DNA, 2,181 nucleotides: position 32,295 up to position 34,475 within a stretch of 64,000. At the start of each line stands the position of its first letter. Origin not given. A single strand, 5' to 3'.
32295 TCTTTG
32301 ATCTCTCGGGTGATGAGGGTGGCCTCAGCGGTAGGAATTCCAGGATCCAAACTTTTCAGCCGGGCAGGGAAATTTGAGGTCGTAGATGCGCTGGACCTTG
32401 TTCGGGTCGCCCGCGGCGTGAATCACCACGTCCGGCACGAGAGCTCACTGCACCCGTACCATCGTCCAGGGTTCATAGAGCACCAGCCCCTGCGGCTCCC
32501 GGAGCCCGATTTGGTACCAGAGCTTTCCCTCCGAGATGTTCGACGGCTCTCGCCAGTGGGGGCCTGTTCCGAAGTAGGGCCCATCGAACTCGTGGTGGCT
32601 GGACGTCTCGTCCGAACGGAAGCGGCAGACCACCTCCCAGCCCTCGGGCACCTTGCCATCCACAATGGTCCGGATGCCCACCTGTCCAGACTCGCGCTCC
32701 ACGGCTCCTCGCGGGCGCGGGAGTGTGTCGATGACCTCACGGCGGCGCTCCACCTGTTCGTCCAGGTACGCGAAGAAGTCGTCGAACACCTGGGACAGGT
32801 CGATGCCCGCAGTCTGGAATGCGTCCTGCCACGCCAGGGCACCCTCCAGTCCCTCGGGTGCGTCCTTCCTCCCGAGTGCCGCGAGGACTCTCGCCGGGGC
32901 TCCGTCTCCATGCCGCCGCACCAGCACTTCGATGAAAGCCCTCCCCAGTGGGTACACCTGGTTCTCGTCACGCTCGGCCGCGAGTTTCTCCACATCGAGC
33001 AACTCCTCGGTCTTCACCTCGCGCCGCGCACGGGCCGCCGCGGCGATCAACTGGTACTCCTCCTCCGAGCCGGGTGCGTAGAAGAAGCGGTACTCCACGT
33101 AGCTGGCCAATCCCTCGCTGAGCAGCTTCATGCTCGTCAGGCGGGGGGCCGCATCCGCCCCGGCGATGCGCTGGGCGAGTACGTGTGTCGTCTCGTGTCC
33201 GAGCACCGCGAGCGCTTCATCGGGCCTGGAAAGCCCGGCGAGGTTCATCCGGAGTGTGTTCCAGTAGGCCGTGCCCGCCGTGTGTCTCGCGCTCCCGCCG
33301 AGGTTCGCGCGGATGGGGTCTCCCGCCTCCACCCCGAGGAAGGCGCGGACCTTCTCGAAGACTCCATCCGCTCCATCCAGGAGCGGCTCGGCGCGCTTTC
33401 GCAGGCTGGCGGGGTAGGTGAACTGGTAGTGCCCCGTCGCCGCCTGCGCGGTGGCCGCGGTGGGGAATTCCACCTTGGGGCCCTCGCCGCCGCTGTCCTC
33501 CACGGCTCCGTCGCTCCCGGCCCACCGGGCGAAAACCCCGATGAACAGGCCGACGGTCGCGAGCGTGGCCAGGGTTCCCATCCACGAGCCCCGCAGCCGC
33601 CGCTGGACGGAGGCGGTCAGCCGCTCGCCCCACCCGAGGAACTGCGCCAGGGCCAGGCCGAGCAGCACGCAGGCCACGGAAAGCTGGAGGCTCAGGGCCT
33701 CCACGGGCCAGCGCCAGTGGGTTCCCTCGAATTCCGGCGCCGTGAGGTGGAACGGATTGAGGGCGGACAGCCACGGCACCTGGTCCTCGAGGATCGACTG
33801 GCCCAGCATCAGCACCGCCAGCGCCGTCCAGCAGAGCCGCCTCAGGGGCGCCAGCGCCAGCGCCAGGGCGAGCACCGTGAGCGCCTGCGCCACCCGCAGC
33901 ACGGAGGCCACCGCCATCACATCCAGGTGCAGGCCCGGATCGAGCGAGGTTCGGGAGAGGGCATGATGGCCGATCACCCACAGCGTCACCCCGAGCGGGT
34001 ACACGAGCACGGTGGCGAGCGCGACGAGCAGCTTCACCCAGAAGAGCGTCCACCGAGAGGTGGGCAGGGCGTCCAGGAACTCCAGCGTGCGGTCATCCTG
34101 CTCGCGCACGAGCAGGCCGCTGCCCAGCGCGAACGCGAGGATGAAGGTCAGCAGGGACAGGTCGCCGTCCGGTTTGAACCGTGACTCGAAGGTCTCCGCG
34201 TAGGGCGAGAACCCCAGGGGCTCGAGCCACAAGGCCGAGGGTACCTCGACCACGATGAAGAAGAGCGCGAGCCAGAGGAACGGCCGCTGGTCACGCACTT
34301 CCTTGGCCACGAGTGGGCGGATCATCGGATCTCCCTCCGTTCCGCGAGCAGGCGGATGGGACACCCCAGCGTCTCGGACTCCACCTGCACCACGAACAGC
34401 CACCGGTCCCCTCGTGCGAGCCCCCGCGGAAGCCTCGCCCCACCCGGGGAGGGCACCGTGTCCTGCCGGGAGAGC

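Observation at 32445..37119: ABC exporter with an active and a pseudo-peptidase permease pair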

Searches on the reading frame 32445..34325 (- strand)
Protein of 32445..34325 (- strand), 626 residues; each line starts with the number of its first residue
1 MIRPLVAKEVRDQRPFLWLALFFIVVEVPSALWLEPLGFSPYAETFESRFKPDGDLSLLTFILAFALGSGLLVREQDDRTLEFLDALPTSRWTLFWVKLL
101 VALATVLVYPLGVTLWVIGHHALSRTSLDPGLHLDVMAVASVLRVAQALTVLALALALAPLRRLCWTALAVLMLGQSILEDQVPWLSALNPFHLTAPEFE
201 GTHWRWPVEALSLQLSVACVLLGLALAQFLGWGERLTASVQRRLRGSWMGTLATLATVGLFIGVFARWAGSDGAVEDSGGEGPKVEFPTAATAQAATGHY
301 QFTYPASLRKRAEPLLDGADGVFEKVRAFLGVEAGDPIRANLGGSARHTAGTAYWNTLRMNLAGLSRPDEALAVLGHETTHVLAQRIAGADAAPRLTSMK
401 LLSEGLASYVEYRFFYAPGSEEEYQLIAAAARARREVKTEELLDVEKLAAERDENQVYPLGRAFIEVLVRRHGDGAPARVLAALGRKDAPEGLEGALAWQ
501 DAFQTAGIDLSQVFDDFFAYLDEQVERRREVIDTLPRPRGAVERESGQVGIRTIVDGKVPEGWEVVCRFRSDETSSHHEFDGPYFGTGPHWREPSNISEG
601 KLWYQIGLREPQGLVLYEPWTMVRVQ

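Call 3: search_protein_families(library=pfam, proteins=[window:32445-34325:-], max_evalue=1)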
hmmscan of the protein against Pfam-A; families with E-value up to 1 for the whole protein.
window:32445-34325:- (626 aa): 4 families
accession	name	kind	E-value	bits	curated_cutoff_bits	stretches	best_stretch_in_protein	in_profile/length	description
PF12679.13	ABC2_membrane_2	-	8.8e-07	28.9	27.2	1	59-161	77-177/283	ABC-2 family transporter protein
PF12730.13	ABC2_membrane_4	-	1.3e-05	25.7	27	1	54-170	55-170/179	ABC-2 family transporter protein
PF01435.24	Peptidase_M48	-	0.05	13.9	20.3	1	365-385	59-79/186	Peptidase family M48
PF12698.13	ABC2_membrane_3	-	0.49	9.9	31.6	1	60-160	172-260/347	ABC-2 family transporter protein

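Call 4: search_protein_families(library=ncbifam, proteins=[window:32445-34325:-], max_evalue=1)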
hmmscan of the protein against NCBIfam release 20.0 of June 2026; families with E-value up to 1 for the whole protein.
window:32445-34325:- (626 aa): 0 families

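Call 7: search_solved_structures(query=window:32445-34325:-, max_evalue=10, show_alignments=2)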
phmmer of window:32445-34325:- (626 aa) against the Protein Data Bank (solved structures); distinct sequences matched with E-value up to 10: 0.

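Call 9: find_homologous_proteins(query=window:32445-34325:-)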
Query window:32445-34325:- (626 aa): 54 proteins with E <= 0.001 among 8000 candidates.
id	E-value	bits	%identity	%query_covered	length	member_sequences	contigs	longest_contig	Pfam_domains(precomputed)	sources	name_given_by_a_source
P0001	0.0e+0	1291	92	100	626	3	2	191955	PF12679.14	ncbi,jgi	jgi:hypothetical protein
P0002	0.0e+0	1233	88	100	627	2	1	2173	PF12679.14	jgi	jgi:hypothetical protein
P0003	0.0e+0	1228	87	100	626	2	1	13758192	PF12679.14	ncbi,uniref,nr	ncbi:ABC transporter permease [Archangium lansingense]|uniref:ABC transporter permease n=1 Tax=Archa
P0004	0.0e+0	1211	86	100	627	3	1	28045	PF12679.14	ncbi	-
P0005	0.0e+0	1203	85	100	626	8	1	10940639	PF12679.14,PF12730.14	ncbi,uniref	ncbi:ABC transporter permease [Archangium gephyra]|uniref:ABC transporter permease n=1 Tax=Archangiu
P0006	0.0e+0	1184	83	100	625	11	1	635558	PF12679.14,PF12730.14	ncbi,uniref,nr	ncbi:hypothetical protein BO221_19190 [Archangium sp. Cb G35]|uniref:ABC transporter permease subuni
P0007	0.0e+0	1165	83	100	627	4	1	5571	PF12730.14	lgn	-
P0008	0.0e+0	1140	81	100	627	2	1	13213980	PF12679.14,PF12730.14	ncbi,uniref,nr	ncbi:ABC transporter permease [Archangium violaceum]|uniref:ABC transporter permease n=1 Tax=Archang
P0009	0.0e+0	1108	79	100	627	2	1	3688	-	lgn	-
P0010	0.0e+0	1095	79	100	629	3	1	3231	-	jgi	jgi:hypothetical protein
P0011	0.0e+0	1093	79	100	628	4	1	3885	PF12730.14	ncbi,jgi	jgi:hypothetical protein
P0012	0.0e+0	1055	76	100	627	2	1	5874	PF12730.14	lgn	-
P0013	0.0e+0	1039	75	100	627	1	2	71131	PF12730.14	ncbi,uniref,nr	ncbi:ABC transporter permease subunit [Pyxidicoccus fallax]|uniref:ABC transporter permease subunit 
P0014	0.0e+0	1029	74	100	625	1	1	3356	PF12730.14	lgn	-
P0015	1.6e-297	1007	86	85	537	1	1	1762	PF12679.14,PF12730.14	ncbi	ncbi:MAG TPA: ABC transporter permease subunit, partial [Archangium sp.]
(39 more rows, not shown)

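Call 21: find_related_loci(query=A1, collection=genome_contigs, flank=6000)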
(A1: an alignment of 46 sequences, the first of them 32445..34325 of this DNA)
Query A1 (626 aa) in genome_contigs; peptide patterns used: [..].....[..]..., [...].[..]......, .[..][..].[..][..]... (x = any residue, [..] = any of these).
600 stretches matched a pattern (row limit reached: there are more); 76 encode a relative of the query (tblastn E <= 1e-3); 73 distinct loci.
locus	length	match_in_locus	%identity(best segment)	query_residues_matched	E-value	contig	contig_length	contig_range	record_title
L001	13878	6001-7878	85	1-626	0e+0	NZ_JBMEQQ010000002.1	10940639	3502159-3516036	Archangium gephyra strain PVMSAZ contig_1, whole genome shotgun sequence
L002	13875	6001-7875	84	1-626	0e+0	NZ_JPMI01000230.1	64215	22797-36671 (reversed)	Archangium violaceum Cb vi76 contig00245, whole genome shotgun sequence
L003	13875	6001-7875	84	1-626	0e+0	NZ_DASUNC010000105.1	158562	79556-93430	MAG: Archangium sp. isolate SMAG_U1589 k141_1215764, whole genome shotgun sequence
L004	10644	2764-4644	75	1-626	0e+0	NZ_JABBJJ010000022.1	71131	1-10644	Pyxidicoccus fallax strain DSM 14698 NODE_22_length_71131_cov_34.8795, whole genome shotgun sequence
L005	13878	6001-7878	86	1-626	0e+0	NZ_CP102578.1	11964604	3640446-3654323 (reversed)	Archangium gephyra strain SDU49 chromosome, complete genome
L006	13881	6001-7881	82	1-626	0e+0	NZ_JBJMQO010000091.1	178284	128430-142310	MAG: Archangium sp. isolate H3_16_all_fractions_metab_conc_11_70_0 k255_4814632, whole genome shotgun sequence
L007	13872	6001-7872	72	1-626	0e+0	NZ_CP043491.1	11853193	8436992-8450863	Cystobacter fuscus strain Cbf 10 chromosome, complete genome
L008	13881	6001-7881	66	1-626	0e+0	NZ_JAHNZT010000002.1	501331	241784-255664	Citreicoccus inhibens strain M34 NODE_2_length_501331_cov_16.178710, whole genome shotgun sequence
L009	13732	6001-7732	69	1-575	0e+0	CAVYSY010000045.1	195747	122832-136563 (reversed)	MAG: uncultured delta proteobacterium isolate MFD05674.bin.2.184 genome assembly, contig: contig_62886, whole genome sho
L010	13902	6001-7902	39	5-623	2e-118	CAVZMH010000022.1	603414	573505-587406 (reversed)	MAG: uncultured delta proteobacterium isolate MFD05942.bin.1.218 genome assembly, contig: contig_6455, whole genome shot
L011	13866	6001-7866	40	1-623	5e-117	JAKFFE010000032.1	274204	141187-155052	MAG: Myxococcaceae bacterium isolate LC092 contig-124_15, whole genome shotgun sequence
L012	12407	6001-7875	38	5-625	4e-115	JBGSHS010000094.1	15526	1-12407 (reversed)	MAG: Pirellulaceae bacterium isolate JTS-AC110 k141_4441901, whole genome shotgun sequence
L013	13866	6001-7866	39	1-623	3e-113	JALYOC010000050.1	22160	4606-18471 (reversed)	MAG: Myxococcota bacterium isolate MDV bin1 SD1454-56_k127_1251244, whole genome shotgun sequence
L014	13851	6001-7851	38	8-623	7e-112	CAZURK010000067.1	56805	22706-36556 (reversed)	MAG TPA_asm: uncultured Pirellulaceae bacterium isolate SRP077602_co10_409 genome assembly, contig: NODE_1586_length_568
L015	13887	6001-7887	38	2-626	2e-108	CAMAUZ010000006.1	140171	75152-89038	MAG: Akkermansia muciniphila isolate AH-24oct19-276 genome assembly, contig: AH-24oct19-C94, whole genome shotgun sequen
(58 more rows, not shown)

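Call 26: search_protein_families(library=pfam, alignment_id=A1, max_evalue=0.01)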
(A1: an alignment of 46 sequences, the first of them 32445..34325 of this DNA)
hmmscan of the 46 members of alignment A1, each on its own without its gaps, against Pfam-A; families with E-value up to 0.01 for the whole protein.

A. member 1, window:32445-34325:- (626 aa): 2 families
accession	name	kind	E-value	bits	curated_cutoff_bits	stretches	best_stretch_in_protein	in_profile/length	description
PF12679.13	ABC2_membrane_2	-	8.8e-07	28.9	27.2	1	59-161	77-177/283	ABC-2 family transporter protein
PF12730.13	ABC2_membrane_4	-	1.3e-05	25.7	27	1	54-170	55-170/179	ABC-2 family transporter protein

B. families by the number of members that match (of 46 scanned): 9 families
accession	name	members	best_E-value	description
PF12679.13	ABC2_membrane_2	46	9.1e-13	ABC-2 family transporter protein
PF12730.13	ABC2_membrane_4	46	2.6e-08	ABC-2 family transporter protein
PF01435.24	Peptidase_M48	5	0.0011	Peptidase family M48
PF13346.12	ABC2_membrane_5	4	0.0003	ABC-2 family transporter protein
PF10263.15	SprT-like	4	0.00053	SprT-like family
PF13687.11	DUF4153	1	3e-05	Domain of unknown function (DUF4153)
PF15420.11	Abhydrolase_9_N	1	0.00056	Alpha/beta-hydrolase family N-terminus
PF24418.1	DUF7550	1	0.0047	Family of unknown function (DUF7550)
PF19527.4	DUF6055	1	0.0083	Family of unknown function (DUF6055)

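Call 30: predict_structure(alignment_id=A1)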
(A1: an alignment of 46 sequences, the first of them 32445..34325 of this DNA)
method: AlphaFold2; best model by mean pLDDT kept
length: 626 residues; sequences in the alignment: 46
mean_pLDDT: 85.2   pTM: 0.56
mean pLDDT of the five models: 85.2, 84.2, 83.6, 81.6, 79.5
residues with pLDDT >= 90: 302; 70-90: 241; 50-70: 65; < 50: 18
segments of 3 or more residues with pLDDT < 50: 272-289
pLDDT, mean of each block of 10 residues (from residue 1): 83 91 89 70 67 80 92 65 67 90 95 86 65 80 93 92 86 87 83 80 79 94 90 68 68 82 77 37 38 89 87 93 97 90 73 83 85 95 93 88 96 92 93 94 90 92 98 97 91 87 96 98 97 93 90 92 93 84 91 84 94 89 88
secondary structure, 60 per line:
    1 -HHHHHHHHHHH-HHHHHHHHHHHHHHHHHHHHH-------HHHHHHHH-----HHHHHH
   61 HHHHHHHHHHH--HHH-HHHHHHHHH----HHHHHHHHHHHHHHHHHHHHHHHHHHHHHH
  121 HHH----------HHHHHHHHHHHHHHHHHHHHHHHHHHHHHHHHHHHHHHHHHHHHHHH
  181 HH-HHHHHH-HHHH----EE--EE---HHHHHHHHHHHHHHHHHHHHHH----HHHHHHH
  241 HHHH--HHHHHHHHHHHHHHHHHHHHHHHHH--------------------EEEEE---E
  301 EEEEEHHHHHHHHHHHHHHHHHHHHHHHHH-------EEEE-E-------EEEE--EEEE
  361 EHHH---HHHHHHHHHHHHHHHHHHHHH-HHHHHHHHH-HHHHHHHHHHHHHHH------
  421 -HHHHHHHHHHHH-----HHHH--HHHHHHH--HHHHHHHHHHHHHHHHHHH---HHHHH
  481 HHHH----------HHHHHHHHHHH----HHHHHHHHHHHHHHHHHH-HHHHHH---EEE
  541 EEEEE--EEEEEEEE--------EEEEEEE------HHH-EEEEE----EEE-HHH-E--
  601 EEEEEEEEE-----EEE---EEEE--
elements in order: H2-12 H14-34 H42-49 H55-71 H78-86 H91-123 H134-182 H184-189 H191-194 H208-229 H234-244 H247-271 E292-296 E300-305 H306-330 E338-341 E351-354 E357-361 H368-388 H390-398 H400-414 H422-433 H439-442 H445-451 H454-472 H476-484 H495-505 H510-527 H529-534 E538-545 E548-555 E564-570 E581-585 E590-592 E601-609 E615-617 E621-624

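Call 33: fold_search(model_id=the predicted structure, library=pdb)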
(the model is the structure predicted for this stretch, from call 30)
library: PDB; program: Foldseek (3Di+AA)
matches with E <= 10: 1180; with E <= 0.001: 40
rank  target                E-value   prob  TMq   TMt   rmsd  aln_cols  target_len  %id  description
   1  5mj6_A                4.0e-05  1.00  0.23  0.17  16.2       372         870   10  Ligand-induced conformational change of Insulin-regulated aminopeptidase: insights on catalytic mechanism and active s (released 2017-04-05)
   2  7z28_A                1.3e-04  1.00  0.24  0.18  16.4       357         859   12  High-resolution crystal structure of ERAP1 with bound bestatin analogue inhibitor (released 2022-07-27)
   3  6xsz_A                1.4e-04  1.00  0.21  0.24  13.4       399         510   11  The structure of the M60 catalytic domain from Clostridium perfringens ZmpC (released 2021-02-03)
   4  6xsz_B                1.6e-04  1.00  0.21  0.25  13.6       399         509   11  The structure of the M60 catalytic domain from Clostridium perfringens ZmpC (released 2021-02-03)
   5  2gtq                  1.7e-04  1.00  0.26  0.19  17.2       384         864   11  Crystal structure of aminopeptidase N from human pathogen Neisseria meningitidis (released 2006-05-30)
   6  4pj6_A                1.8e-04  1.00  0.23  0.17  17.4       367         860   10  Crystal Structure of Human Insulin Regulated Aminopeptidase with Lysine in Active Site (released 2014-12-03)
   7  7zyf_B                1.9e-04  1.00  0.22  0.17  16.7       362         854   10  Insulin regulated aminopeptidase (IRAP) in complex with a nanomolar alpha hydroxy beta amino acid based inhibitor. (released 2022-07-20)
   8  3mdj_C                2.0e-04  1.00  0.24  0.19  16.9       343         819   10  ER Aminopeptidase, ERAP1, Bound to the Zinc Aminopeptidase Inhibitor, Bestatin (released 2011-03-30)
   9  8cgp_B                2.0e-04  1.00  0.23  0.17  16.2       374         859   10  Insulin regulated aminopeptidase (IRAP) in complex with an allosteric aryl sulfonamide inhibitor (released 2024-01-31)
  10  8cgw_A                2.1e-04  1.00  0.22  0.17  16.6       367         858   10  Insulin-regulated aminopeptidase (IRAP) in complex with an allosteric benzopyran-based inhibitor (released 2024-01-31)
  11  6ydx_B                2.2e-04  1.00  0.24  0.18  16.8       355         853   11  Insulin-regulated aminopeptidase complexed with a macrocyclic peptidic inhibitor (released 2020-07-22)
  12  6t6r                  2.4e-04  1.00  0.23  0.18  16.4       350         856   11  Human endoplasmic reticulum aminopeptidase 1 (ERAP1) in complex with (4aR,5S,6R,8S,8aR)-5-(2-(Furan-3-yl)ethyl)-8-hydrox (released 2020-03-18)
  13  4r5t                  2.6e-04  1.00  0.25  0.18  16.8       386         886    9  Structure of the m1 alanylaminopeptidase from malaria complexed with a hydroxamic acid-based inhibitor (released 2014-10-29)
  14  3mdj_B                2.7e-04  1.00  0.24  0.19  17.2       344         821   10  ER Aminopeptidase, ERAP1, Bound to the Zinc Aminopeptidase Inhibitor, Bestatin (released 2011-03-30)
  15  9gjn_B                3.1e-04  1.00  0.24  0.18  16.5       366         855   11  ERAP1 in complex with 1-[2-(3-oxo-3,4-dihydro-2H-1,4-benzothiazin-4-yl)acetamido]cyclohexane-1-carboxylic acid (released 2025-01-22)
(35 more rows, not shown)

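Call 36: search_solved_structures(query=A1, max_evalue=10, show_alignments=3)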
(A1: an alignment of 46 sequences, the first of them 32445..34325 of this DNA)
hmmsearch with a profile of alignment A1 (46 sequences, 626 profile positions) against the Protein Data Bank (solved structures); distinct sequences matched with E-value up to 10: 8.
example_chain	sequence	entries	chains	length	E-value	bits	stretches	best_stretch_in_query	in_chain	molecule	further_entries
8jkt_A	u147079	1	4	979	0.072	14.9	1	366-411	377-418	Aminopeptidase N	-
9ow3_A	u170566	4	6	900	0.19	13.6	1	366-444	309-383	Aminopeptidase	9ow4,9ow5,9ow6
27oa_B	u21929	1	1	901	0.19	13.6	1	366-444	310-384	Aminopeptidase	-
9xwa_A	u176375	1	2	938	0.21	13.4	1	366-444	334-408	Aminopeptidase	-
7vpp_A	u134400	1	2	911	0.59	11.9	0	365-411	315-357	Aminopeptidase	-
5z65_A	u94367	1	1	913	0.6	11.9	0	365-411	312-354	Aminopeptidase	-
9cam_B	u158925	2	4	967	0.88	11.3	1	363-411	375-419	Aminopeptidase N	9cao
7o0y_D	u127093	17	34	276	1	11.1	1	20-232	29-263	Probable ABC transporter permease protein NosY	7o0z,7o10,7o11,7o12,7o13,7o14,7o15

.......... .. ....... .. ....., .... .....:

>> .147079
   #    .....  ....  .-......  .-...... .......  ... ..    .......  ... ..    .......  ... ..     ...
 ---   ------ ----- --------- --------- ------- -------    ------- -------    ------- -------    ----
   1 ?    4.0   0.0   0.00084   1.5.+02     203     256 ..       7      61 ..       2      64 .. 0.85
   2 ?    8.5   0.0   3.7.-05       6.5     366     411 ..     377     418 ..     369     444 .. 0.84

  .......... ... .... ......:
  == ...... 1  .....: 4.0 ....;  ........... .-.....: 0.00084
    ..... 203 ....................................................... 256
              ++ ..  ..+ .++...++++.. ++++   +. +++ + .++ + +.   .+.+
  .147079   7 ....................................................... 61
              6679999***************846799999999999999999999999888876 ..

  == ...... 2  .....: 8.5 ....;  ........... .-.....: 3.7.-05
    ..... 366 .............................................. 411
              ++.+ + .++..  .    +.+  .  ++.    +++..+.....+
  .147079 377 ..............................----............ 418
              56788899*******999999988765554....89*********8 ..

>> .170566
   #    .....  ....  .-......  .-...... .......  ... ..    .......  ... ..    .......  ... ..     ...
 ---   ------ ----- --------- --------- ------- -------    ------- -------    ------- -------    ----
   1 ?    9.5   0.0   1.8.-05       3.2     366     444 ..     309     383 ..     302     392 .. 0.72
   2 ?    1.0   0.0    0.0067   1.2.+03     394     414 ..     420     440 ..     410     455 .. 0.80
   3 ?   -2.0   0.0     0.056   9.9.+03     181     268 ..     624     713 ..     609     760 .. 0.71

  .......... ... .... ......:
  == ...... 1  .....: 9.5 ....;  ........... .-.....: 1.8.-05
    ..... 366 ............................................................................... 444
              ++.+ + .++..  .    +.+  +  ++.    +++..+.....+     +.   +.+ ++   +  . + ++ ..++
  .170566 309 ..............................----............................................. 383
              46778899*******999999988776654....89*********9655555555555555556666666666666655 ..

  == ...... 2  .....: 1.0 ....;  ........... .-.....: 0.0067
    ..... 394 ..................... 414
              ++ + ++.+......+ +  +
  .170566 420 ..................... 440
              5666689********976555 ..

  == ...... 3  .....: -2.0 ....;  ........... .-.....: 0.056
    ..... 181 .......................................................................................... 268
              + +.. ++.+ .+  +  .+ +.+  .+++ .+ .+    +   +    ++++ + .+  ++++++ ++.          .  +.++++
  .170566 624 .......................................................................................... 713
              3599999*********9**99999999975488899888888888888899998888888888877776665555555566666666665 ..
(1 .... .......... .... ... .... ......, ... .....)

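Call 78: search_protein_families(library=padloc, proteins=[window:32445-34325:-], max_evalue=0.001)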
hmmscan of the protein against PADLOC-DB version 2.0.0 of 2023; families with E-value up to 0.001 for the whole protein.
window:32445-34325:- (626 aa): 0 families

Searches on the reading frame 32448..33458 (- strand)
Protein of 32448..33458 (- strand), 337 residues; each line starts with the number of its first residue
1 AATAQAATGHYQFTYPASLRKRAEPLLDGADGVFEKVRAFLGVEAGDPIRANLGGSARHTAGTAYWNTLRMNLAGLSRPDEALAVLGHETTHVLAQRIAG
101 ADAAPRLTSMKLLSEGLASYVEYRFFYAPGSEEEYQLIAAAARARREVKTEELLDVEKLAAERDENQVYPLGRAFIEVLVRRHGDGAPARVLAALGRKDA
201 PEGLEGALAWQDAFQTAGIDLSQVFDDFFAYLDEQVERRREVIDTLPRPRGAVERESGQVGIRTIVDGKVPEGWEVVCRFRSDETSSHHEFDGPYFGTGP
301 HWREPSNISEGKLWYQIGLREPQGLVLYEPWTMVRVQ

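Call 52: search_protein_families(library=pfam, proteins=[window:32448-33458:-], max_evalue=10)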
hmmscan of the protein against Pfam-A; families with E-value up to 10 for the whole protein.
window:32448-33458:- (337 aa): 1 family
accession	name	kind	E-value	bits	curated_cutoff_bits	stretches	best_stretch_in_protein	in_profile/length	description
PF01435.24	Peptidase_M48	-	0.031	14.5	20.3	1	76-96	59-79/186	Peptidase family M48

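Call 53: search_protein_representatives(protein=window:32448-33458:-)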
Query: 337 residues. Proteins with E-value up to 0.001 (for the whole library): 428; up to 1e-10: 341; up to 1e-30: 142. The best 150 are listed.
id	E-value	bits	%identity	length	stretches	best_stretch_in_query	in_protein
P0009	4.2e-180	614.8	81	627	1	2-336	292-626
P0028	4.6e-94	332.0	51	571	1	1-336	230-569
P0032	1.3e-83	297.7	44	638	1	5-333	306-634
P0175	8.4e-83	295.0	94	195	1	110-257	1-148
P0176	3.7e-79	283.0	43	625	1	4-334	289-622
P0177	5.0e-75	269.4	42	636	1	6-336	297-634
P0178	9.9e-70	252.0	42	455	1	3-336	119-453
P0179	5.3e-68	246.3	40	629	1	3-336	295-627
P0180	8.3e-68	245.7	39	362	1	4-336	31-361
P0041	5.2e-67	243.1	41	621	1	3-335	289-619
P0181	9.1e-66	239.0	41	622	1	4-335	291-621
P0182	2.4e-65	237.6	38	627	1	1-334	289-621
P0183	7.4e-65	236.0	41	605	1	4-334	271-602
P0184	3.1e-64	234.0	40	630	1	4-334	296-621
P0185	3.6e-64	233.8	40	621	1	4-336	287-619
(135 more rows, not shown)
